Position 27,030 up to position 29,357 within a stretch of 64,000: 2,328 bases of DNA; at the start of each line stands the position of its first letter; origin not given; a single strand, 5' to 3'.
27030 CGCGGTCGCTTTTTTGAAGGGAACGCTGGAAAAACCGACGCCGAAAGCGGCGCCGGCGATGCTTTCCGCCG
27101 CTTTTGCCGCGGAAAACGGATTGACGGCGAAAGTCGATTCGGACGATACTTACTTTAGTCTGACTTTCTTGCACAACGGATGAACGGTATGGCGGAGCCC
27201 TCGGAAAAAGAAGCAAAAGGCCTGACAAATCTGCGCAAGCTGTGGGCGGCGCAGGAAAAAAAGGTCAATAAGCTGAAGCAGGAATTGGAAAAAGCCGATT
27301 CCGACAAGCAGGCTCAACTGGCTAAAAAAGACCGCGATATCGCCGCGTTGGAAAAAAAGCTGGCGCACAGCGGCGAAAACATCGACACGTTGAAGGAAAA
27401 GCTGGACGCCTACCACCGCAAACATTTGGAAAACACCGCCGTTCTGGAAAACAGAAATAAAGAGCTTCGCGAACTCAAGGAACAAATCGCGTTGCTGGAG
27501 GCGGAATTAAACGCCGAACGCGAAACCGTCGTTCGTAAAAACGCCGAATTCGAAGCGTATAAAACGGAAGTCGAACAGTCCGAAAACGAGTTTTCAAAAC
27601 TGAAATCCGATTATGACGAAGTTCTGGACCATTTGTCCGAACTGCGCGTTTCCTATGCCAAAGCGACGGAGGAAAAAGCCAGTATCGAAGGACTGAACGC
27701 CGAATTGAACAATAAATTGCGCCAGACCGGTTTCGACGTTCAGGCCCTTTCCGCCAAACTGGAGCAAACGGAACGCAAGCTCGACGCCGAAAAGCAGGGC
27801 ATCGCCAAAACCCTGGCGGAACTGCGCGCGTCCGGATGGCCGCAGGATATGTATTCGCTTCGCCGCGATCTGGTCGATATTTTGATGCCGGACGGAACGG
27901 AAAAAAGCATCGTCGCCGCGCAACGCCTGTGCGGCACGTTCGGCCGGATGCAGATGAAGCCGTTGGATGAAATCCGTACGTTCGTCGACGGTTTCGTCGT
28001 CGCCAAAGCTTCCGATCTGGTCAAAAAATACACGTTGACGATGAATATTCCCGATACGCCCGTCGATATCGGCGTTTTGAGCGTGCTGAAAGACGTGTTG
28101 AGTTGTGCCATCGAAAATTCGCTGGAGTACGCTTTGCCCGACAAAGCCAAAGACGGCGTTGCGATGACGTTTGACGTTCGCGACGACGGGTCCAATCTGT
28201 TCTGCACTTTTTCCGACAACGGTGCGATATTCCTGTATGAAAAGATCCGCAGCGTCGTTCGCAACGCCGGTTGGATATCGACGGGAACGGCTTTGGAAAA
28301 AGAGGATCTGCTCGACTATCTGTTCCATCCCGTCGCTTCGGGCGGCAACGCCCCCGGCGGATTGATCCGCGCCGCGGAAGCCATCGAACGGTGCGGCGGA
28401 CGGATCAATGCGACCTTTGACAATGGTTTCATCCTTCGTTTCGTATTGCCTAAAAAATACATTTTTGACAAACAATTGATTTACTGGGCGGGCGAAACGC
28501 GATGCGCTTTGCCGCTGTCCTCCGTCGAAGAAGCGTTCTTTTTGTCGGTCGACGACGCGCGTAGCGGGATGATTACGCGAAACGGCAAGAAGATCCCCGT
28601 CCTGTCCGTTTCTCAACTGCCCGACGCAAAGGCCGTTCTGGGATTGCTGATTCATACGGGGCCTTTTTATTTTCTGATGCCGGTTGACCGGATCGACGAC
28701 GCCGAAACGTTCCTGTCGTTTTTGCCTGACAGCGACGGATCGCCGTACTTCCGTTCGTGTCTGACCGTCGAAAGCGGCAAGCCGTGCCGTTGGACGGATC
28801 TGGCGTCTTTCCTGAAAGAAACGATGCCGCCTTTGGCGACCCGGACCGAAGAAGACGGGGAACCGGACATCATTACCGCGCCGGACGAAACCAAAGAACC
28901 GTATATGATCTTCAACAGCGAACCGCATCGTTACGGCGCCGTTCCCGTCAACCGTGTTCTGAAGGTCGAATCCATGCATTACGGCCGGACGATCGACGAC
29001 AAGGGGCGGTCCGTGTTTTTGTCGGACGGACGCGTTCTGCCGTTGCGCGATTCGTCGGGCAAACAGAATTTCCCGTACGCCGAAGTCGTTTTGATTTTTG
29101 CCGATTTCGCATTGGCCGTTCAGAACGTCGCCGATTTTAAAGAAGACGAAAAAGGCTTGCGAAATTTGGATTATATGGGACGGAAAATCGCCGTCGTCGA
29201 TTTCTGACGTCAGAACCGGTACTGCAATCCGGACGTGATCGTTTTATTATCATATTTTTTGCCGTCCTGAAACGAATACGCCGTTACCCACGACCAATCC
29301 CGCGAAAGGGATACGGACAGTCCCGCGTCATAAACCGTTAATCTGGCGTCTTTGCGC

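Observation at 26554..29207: ChpT-like phosphotransferase translationally coupled (ATGA overlap) to a P1-less CheA-like kinase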

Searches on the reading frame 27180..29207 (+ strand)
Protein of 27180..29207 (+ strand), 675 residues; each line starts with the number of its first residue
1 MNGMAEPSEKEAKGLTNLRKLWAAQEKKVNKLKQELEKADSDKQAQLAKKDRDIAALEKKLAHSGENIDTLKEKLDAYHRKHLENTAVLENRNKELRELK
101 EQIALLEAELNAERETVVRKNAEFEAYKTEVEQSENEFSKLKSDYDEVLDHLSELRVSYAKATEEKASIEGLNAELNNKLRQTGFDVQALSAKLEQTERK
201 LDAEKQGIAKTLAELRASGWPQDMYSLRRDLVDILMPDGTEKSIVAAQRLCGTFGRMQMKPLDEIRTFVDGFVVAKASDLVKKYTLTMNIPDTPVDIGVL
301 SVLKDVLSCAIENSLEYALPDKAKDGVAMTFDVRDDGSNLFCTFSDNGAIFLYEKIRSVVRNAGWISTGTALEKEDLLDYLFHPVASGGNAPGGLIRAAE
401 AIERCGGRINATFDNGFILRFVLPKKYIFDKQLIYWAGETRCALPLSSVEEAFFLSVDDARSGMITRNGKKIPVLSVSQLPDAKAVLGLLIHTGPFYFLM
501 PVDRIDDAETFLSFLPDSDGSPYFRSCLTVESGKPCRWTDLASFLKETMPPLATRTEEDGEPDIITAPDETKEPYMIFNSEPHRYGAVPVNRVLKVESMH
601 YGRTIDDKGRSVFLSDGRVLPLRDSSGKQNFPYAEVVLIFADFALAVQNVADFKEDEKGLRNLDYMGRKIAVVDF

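Call 3: search_protein_families(library=pfam, proteins=[window:27180-29207:+], max_evalue=0.1)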
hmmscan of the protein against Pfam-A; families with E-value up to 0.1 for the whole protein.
window:27180-29207:+ (675 aa): 5 families
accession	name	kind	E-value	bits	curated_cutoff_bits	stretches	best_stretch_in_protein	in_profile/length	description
PF06818.20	Fez1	-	0.0025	18.8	34.4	1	95-210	39-154/199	Fez1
PF12097.14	DUF3573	-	0.012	14.9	26.6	1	89-173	38-123/383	Protein of unknown function (DUF3573)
PF15905.10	HMMR_N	-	0.019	14.9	30.1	1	29-210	155-326/330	Hyaluronan mediated motility receptor N-terminal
PF16808.10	PKcGMP_CC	-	0.076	13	35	1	47-78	3-34/35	Coiled-coil N-terminus of cGMP-dependent protein kinase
PF05332.16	Vesi_VP2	-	0.089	13.3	27.7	1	172-230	34-92/113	Vesivirus VP2 protein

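Call 4: search_protein_families(library=ncbifam, proteins=[window:27180-29207:+], max_evalue=0.1)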
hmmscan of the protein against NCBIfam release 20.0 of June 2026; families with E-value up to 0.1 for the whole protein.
window:27180-29207:+ (675 aa): 15 families
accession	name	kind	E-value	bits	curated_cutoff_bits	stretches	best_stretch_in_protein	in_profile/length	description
TIGR02168.1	SMC_prok_B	equivalog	1e-08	33.5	567.35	1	18-215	261-458/1181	chromosome segregation protein SMC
NF041034.1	Rad50_Sulf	equivalog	4.7e-07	28.1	1000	1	12-216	470-669/872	DNA double-strand break repair ATPase Rad50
TIGR02169.1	SMC_prok_A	equivalog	1.4e-06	26.3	729.4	1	26-215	287-479/1165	chromosome segregation protein SMC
NF045487.1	ASRP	equivalog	7.7e-05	21.5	300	1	22-174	127-284/593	archaea-specific SMC-related protein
NF002572.0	PRK02224.1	equivalog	0.00033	19.1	1087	1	13-212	199-390/888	DNA double-strand break repair ATPase Rad50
NF002244.0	PRK01156.1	equivalog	0.001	17.3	847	1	17-210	240-427/895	DNA double-strand break repair ATPase Rad50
NF003034.1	PRK03918.1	equivalog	0.0034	15.4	700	1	9-198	521-714/878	DNA double-strand break repair ATPase Rad50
NF052320.1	Cbp1_fam_LP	subfamily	0.0052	16.3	90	1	17-140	59-176/286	Cbp1 family collagen-binding glycoprotein adhesin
NF003422.0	PRK04863.1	equivalog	0.0094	13.5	699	1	23-210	914-1099/1486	chromosome partition protein MukB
TIGR04523.1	Mplasa_alph_rch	subfamily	0.011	13.7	270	0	26-206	39-221/745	helix-rich protein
NF041035.1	Rad50_Halo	equivalog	0.013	13.9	1000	1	25-205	277-453/883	DNA double-strand break repair ATPase Rad50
NF006545.0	PRK09039.1-4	equivalog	0.016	14.9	372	1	119-232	50-154/342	peptidoglycan -binding protein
NF041751.2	sbcc_Staph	equivalog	0.062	11.2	920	1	13-206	261-452/1007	exonuclease subunit SbcC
NF038350.1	taxis_HmpF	equivalog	0.082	11.2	200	0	25-196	167-342/553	pilus motility taxis protein HmpF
NF045780.1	TrlF_fam_ATP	equivalog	0.09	11.4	350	0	29-205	445-685/944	TrlF family AAA-like ATPase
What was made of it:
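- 27231..27830 (+): N-terminal helical / coiled-coil region (residues ~18-217). It consists of two long helices, 18-93 and 105-217, separated by a low-confidence break. Only coiled-coil-type weak hits in Pfam/NCBIfam (calls 3, 4).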

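Call 6: search_solved_structures(query=window:27180-29207:+, max_evalue=10, show_alignments=2)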
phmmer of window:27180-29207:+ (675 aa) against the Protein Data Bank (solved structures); distinct sequences matched with E-value up to 10: 12.
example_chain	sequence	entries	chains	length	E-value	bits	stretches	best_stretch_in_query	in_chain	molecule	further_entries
5c3l_C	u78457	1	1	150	0.08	14.8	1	20-153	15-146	Nucleoporin Nup62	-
1nt2_B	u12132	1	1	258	0.15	13.9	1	40-118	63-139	conserved hypothetical protein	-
9h91_Y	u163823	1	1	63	0.26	13.1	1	166-212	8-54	50S ribosomal protein L29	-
7tdz_t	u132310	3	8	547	0.45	12.4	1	14-201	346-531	Nup62 | IL4I1 protein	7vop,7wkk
9rgx_A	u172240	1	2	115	0.89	11.4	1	54-142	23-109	sc-apCC3-ACW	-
8c5v_A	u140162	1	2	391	0.96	11.3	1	257-452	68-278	Chemotaxis protein CheA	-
8ims_B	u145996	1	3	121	1.2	11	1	33-110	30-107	E3 ubiquitin-protein ligase TRAF7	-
6ds9_A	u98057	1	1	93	1.2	11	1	22-114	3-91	de novo designed three helix bundle GRa3D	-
8fed_E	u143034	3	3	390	1.6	10.5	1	88-166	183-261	Virulence factor Mce family protein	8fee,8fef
5ijn_H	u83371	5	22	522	3.1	9.6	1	20-155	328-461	Nuclear pore glycoprotein p62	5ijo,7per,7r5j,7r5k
6f6p_C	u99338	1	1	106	8.8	8.1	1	23-115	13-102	Rab-3A-interacting protein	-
6f6p_A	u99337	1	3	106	9.5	8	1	23-115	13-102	Rab-3A-interacting protein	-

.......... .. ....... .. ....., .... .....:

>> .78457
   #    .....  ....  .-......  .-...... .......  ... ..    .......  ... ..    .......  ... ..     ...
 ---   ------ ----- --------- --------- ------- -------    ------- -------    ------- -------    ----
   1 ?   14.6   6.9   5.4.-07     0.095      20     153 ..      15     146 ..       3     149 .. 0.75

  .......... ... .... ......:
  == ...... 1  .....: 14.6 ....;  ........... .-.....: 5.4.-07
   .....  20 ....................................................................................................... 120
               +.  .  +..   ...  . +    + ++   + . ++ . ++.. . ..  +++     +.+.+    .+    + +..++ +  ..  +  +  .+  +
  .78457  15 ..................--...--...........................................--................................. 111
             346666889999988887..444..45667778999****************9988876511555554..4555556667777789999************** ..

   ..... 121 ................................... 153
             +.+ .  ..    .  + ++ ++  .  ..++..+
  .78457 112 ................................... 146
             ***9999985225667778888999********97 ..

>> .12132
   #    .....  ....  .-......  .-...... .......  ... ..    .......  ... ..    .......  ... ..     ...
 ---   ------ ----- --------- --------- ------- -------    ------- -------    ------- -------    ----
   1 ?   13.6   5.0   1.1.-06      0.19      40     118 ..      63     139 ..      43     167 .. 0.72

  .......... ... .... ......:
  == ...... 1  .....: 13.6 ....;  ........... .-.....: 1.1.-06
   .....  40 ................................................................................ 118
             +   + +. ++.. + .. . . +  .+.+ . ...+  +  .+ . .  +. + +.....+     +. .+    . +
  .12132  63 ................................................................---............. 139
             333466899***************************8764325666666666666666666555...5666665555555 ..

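Call 9: find_homologous_proteins(query=window:27180-29207:+)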
Query window:27180-29207:+ (675 aa): 2 proteins with E <= 0.001 among 8000 candidates.
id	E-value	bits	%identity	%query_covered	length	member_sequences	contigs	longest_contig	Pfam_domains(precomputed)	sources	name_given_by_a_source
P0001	0.0e+0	1490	99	100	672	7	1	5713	-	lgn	-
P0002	0.0e+0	1323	87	100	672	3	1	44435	-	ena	-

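Call 12: find_encoding_contigs(protein=P0002, flank=10000, max_places=4)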
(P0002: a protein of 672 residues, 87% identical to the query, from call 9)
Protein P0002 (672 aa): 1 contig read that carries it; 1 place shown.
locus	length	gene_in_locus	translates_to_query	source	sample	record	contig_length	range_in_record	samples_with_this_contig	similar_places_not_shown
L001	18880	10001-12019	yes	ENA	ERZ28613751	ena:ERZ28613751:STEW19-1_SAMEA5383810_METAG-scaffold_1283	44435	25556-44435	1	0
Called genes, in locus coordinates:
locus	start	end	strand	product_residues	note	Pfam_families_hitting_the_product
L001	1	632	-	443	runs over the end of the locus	PF02885:Glycos_trans_3N, PF00591:Glycos_transf_3, PF07831:PYNP_C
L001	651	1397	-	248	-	PF01791:DeoC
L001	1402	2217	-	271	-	PF01048:PNP_UDP_1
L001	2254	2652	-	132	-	PF00383:dCMP_cyt_deam_1, PF08211:dCMP_cyt_deam_2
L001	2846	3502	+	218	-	PF14681:UPRTase, PF00156:Pribosyltran (weak)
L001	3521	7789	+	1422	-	PF05170:AsmA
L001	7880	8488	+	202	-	PF13036:LpoB (weak)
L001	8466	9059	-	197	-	-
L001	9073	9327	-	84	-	-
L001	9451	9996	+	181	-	PF10090:HPTransfase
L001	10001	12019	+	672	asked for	-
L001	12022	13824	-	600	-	PF25225:DUF7843, PF13387:Lnb_N, PF25224:DUF7842 (weak), PF25222:DUF7840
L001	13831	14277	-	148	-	PF11220:DUF3015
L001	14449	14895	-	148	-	PF11220:DUF3015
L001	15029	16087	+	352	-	PF09925:DUF2157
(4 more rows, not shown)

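Call 41: find_homologous_proteins(query=A4, max_evalue=0.00001)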
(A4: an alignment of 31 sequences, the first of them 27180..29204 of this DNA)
Query A4 (31 sequences) (675 aa, profile of the alignment): 19 proteins with E <= 0.00001 among 8000 candidates.
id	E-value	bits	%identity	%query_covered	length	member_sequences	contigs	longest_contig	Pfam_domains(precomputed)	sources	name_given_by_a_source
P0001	2.6e-208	712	99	100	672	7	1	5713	-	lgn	-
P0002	5.4e-208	711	87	100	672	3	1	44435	-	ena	-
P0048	4.0e-42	162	24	25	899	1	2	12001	PF02895.21,PF01584.25,PF02518.32,PF01627.29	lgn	-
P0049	2.0e-29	120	27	35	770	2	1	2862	PF02895.21,PF01584.25,PF02518.32,PF01627.29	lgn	-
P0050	5.7e-22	95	28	32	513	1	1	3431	PF01584.25,PF02518.32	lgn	-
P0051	2.5e-19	87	25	32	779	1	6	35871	PF02895.21,PF01584.25,PF02518.32,PF01627.29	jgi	jgi:two-component system chemotaxis sensor kinase CheA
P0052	4.3e-18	83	31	19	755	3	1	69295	PF01584.25,PF02518.32,PF00072.31,PF01627.29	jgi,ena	-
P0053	9.7e-16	75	21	40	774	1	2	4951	PF01584.25,PF02518.32,PF00072.31,PF01627.29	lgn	-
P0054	7.9e-15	72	-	-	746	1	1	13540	PF02895.21,PF01584.25,PF09078.17,PF02518.32,PF01627.29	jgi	jgi:two-component system chemotaxis sensor kinase CheA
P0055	2.1e-14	70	20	23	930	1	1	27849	PF02895.21,PF01584.25,PF02518.32,PF01627.29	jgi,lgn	-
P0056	3.0e-14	70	22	21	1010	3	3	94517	PF01584.25,PF02518.32,PF00072.31,PF01627.29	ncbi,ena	-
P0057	6.4e-14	69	-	-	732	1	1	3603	PF02895.21,PF01584.25,PF09078.17,PF02518.32,PF01627.29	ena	-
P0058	8.7e-14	68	21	51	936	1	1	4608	PF02895.21,PF01584.25,PF02518.32,PF00072.31,PF01627.29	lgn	-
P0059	2.1e-13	67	-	-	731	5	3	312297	PF02895.21,PF01584.25,PF09078.17,PF02518.32,PF01627.29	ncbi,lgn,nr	nr:chemotaxis protein CheA [uncultured Duganella sp.]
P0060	8.2e-11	59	24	27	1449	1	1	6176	PF23649.2,PF19220.7,PF00686.26,PF24161.2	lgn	-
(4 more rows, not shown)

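Call 56: predict_structure(alignment_id=A1)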
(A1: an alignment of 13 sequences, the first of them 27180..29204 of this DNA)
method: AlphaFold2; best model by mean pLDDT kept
length: 675 residues; sequences in the alignment: 13
mean_pLDDT: 74.1   pTM: 0.51
mean pLDDT of the five models: 74.1, 71.2, 71.0, 68.7, 68.4
residues with pLDDT >= 90: 56; 70-90: 425; 50-70: 139; < 50: 55
segments of 3 or more residues with pLDDT < 50: 1-18, 20-22, 95-104, 552-568
pLDDT, mean of each block of 10 residues (from residue 1): 31 39 52 53 55 58 58 65 62 43 49 63 68 75 80 80 84 85 81 77 77 74 76 69 78 82 89 87 90 88 90 85 83 89 89 74 61 69 64 72 82 87 83 85 84 83 77 77 80 82 84 71 77 80 67 37 40 86 86 84 79 86 85 88 89 84 83 72
secondary structure, 60 per line:
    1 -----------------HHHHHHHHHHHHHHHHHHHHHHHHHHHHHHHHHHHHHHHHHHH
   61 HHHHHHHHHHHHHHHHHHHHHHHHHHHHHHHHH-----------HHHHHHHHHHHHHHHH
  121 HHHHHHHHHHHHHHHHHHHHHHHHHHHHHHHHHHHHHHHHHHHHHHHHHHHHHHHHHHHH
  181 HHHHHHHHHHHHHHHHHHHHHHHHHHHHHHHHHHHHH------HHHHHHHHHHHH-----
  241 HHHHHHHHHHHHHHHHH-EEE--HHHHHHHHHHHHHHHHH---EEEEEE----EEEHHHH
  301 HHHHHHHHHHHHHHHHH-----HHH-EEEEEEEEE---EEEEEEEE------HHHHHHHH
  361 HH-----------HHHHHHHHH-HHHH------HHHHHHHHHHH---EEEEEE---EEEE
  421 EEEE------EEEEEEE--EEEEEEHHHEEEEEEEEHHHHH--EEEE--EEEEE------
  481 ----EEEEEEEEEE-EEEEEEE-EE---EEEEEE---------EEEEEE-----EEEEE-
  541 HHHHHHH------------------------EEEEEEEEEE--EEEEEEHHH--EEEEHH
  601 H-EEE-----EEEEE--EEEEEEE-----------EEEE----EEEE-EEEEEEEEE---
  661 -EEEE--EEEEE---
elements in order (helices of 4 or more, strands of 3 or more residues): H18-93 H105-217 H224-235 H241-257 E259-261 H264-280 E284-289 E294-296 H297-317 E327-335 E339-346 H353-362 H374-382 H384-387 H394-404 E408-413 E417-424 E431-437 E440-445 E449-456 H457-461 E464-467 E470-474 E485-494 E496-502 E509-514 E524-529 E535-539 H541-547 E572-581 E584-589 E595-598 E603-605 E611-615 E618-624 E636-639 E644-647 E649-657 E662-665 E668-672
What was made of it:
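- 27231..27830 (+): AF2 secondary structure (call 56).
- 28467..28829 (+): P5 CheW-like domain (residues ~430-550). Beta-rich in the AF2 model (call 56).
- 28893..29204 (+): Extra C-terminal beta domain (residues 572-675), probably a truncated second CheW-like domain. AF2 pLDDT is 79-89 and all-beta (call 56).
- On CheA histidine kinase: A long coiled coil occupies the position (call 56).
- Checked: The AF2 model (pLDDT 74) has long helices at 18-93 and 105-217, then an alpha/beta domain and beta domains (call 56).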

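Call 58: fold_search(model_id=the predicted structure, library=pdb)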
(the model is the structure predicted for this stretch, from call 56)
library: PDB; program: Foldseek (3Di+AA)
matches with E <= 10: 632; with E <= 0.001: 338
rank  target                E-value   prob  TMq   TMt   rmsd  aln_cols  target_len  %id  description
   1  6s1k_A                3.1e-19  1.00  0.36  0.59  10.3       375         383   16  E. coli Core Signaling Unit, carrying QQQQ receptor mutation (released 2020-01-22)
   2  1b3q_A                3.6e-18  1.00  0.32  0.52   8.2       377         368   15  CRYSTAL STRUCTURE OF CHEA-289, A SIGNAL TRANSDUCING HISTIDINE KINASE (released 1999-12-15)
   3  3ja6_C                5.5e-18  1.00  0.34  0.55   8.0       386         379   15  Cryo-electron Tomography and All-atom Molecular Dynamics Simulations Reveal a Novel Kinase Conformational Switch in Ba (released 2015-12-09)
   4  8c5v_A                6.9e-18  1.00  0.34  0.53   8.1       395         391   16  Chemotaxis core signalling unit from E protein lysed E. coli cells (released 2023-09-13)
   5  2ch4_A                1.0e-17  1.00  0.24  0.46  15.8       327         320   17  Complex between Bacterial Chemotaxis histidine kinase CheA domains P4 and P5 and receptor-adaptor protein CheW (released 2006-04-18)
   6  2ch4_B                2.8e-16  1.00  0.27  0.54   7.9       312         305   17  Complex between Bacterial Chemotaxis histidine kinase CheA domains P4 and P5 and receptor-adaptor protein CheW (released 2006-04-18)
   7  1b3q_B                8.5e-16  1.00  0.30  0.48  11.2       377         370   18  CRYSTAL STRUCTURE OF CHEA-289, A SIGNAL TRANSDUCING HISTIDINE KINASE (released 1999-12-15)
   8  3ur1_A                1.3e-12  1.00  0.19  0.40   9.8       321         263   12  The structure of a ternary complex between CheA domains P4 and P5 with CheW and with a truncated fragment of TM14, a c (released 2012-03-07)
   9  6mi6_A                4.8e-10  1.00  0.23  0.76   3.4       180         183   22  STRUCTURE OF CHEA DOMAIN P4 IN COMPLEX WITH AN ADP ANALOG (released 2018-12-05)
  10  8p3r_B                1.3e-09  1.00  0.22  0.79   3.2       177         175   22  Structure of the Histidine Kinase CheA ATP-Binding domain in complex with compound ODDHK4 (released 2024-06-12)
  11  4xiv_A                1.5e-09  1.00  0.25  0.64   5.5       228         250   18  Kinase and Dimerization (P3P4) of the Thermotoga maritima CheA kinase (released 2015-11-04)
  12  1i58_A                1.7e-09  1.00  0.22  0.71   3.6       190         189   20  STRUCTURE OF THE HISTIDINE KINASE CHEA ATP-BINDING DOMAIN IN COMPLEX WITH ATP ANALOG ADPCP AND MAGNESIUM (released 2001-08-26)
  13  1i5b_A                2.1e-09  1.00  0.23  0.79   2.6       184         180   19  STRUCTURE OF CHEA DOMAIN P4 IN COMPLEX WITH ADPNP AND MANGANESE (released 2001-08-26)
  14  1i5d                  2.1e-09  1.00  0.22  0.69   3.8       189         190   21  STRUCTURE OF CHEA DOMAIN P4 IN COMPLEX WITH TNP-ATP (released 2001-08-26)
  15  4xiv_B                2.2e-09  1.00  0.24  0.58   6.1       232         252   18  Kinase and Dimerization (P3P4) of the Thermotoga maritima CheA kinase (released 2015-11-04)
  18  1i5c_A                3.3e-09  1.00  0.22  0.74   3.4       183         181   22  STRUCTURE OF CHEA DOMAIN P4 IN COMPLEX WITH ADP (released 2001-08-26)
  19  6mi6_B                3.5e-09  1.00  0.23  0.75   3.2       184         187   21  STRUCTURE OF CHEA DOMAIN P4 IN COMPLEX WITH AN ADP ANALOG (released 2018-12-05)
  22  1i5b_B                4.9e-09  1.00  0.23  0.80   2.8       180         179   20  STRUCTURE OF CHEA DOMAIN P4 IN COMPLEX WITH ADPNP AND MANGANESE (released 2001-08-26)
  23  1i5a_A                6.8e-09  1.00  0.23  0.79   2.6       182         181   20  STRUCTURE OF CHEA DOMAIN P4 IN COMPLEX WITH ADPCP AND MANGANESE (released 2001-08-26)
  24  1i5c_B                6.8e-09  1.00  0.23  0.80   2.8       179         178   21  STRUCTURE OF CHEA DOMAIN P4 IN COMPLEX WITH ADP (released 2001-08-26)
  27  1i5a_B                9.4e-09  1.00  0.23  0.80   2.8       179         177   21  STRUCTURE OF CHEA DOMAIN P4 IN COMPLEX WITH ADPCP AND MANGANESE (released 2001-08-26)
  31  6mi6_D                3.4e-08  1.00  0.22  0.77   3.3       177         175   20  STRUCTURE OF CHEA DOMAIN P4 IN COMPLEX WITH AN ADP ANALOG (released 2018-12-05)
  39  6mi6_C                1.3e-07  1.00  0.22  0.73   3.5       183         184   19  STRUCTURE OF CHEA DOMAIN P4 IN COMPLEX WITH AN ADP ANALOG (released 2018-12-05)
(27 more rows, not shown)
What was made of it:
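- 27849..28454 (+): P3-end plus P4 (HATPase_c-like) region, residues ~224-425. Key residues are N-box Asn313 (28116-28118), G1 Asp346 (28215-28217) and the G2 remnant Gly394 (28359-28361). Foldseek TM 0.8 to T. maritima CheA P4 structures (call 58).
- Checked: Its best Foldseek hits are CheA P3-P4-P5 structures: 6s1k_A 3e-19 and 1b3q 4e-18 (call 58).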

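Call 64: list_cluster_members(proteins=[P0012, P0005, P0009, P0015, window:27180-29204:+, window:26554-27180:+])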
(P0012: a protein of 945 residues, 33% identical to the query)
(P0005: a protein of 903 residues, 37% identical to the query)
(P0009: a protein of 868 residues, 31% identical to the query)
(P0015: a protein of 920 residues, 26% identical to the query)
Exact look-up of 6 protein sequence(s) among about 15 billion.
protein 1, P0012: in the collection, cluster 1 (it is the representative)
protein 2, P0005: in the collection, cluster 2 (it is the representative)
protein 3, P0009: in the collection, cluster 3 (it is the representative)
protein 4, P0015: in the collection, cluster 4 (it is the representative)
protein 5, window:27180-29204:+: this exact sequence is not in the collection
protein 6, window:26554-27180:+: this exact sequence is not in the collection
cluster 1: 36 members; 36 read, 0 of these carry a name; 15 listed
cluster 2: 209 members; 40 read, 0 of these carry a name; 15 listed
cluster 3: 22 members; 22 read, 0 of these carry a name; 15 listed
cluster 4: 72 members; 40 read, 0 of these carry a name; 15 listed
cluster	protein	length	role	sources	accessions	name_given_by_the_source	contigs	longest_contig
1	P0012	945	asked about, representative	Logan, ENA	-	-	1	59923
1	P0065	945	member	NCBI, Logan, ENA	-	-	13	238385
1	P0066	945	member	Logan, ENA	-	-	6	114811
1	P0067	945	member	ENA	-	-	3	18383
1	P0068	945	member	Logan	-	-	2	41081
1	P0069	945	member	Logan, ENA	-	-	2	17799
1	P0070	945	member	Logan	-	-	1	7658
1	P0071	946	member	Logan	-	-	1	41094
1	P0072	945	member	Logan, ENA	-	-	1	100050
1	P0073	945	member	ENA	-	-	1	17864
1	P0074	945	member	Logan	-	-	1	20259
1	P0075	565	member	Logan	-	-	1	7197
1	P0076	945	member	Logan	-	-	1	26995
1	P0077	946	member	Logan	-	-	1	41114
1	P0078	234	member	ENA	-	-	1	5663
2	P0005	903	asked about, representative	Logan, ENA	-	-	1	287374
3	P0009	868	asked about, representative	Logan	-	-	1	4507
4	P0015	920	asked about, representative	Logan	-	-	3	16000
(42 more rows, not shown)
